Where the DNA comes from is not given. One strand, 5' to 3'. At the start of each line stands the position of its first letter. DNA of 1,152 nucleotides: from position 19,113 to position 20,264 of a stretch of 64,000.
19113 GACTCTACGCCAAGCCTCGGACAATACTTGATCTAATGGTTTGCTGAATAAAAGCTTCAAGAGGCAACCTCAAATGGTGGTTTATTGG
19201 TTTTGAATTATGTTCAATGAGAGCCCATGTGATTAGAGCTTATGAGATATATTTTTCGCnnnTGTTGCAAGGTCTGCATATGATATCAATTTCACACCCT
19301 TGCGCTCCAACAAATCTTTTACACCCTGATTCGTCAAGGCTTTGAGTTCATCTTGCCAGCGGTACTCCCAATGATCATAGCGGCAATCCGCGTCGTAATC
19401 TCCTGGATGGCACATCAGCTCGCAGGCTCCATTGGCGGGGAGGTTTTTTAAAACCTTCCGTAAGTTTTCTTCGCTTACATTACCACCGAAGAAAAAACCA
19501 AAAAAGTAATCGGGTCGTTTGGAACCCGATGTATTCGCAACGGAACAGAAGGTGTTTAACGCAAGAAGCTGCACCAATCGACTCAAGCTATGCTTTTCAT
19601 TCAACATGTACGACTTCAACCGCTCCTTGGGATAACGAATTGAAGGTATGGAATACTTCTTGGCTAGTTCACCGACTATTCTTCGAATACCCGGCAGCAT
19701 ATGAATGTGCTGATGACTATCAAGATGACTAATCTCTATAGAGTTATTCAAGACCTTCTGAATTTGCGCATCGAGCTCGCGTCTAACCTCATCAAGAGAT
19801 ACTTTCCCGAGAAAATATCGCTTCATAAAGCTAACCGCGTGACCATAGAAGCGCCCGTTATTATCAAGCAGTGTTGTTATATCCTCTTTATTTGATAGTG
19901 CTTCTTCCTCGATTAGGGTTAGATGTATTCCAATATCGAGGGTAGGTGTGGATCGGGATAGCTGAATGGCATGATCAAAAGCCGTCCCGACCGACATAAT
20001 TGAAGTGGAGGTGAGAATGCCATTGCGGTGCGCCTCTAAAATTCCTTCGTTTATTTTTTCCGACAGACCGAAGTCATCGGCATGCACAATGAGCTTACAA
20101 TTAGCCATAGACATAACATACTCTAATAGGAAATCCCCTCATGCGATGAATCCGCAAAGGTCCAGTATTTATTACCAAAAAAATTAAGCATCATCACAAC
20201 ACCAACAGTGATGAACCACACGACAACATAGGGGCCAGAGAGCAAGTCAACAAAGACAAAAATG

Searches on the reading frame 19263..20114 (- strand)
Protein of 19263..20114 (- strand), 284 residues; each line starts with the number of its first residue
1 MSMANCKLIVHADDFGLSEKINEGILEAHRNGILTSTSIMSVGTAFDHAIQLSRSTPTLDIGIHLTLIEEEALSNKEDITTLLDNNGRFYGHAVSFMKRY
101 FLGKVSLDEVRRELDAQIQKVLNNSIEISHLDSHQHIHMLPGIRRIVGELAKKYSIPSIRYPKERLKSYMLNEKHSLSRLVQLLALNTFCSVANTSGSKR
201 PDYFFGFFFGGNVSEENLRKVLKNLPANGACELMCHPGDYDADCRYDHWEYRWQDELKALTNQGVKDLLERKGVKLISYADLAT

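Call 42: search_protein_families(library=pfam, proteins=[window:19263-20114:-], max_evalue=0.00001)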
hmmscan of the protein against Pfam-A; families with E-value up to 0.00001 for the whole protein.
window:19263-20114:- (284 aa): 1 family
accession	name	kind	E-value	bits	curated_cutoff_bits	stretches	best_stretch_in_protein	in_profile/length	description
PF04794.17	YdjC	-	1.4e-74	251.8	29.7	1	7-270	1-265/266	YdjC-like protein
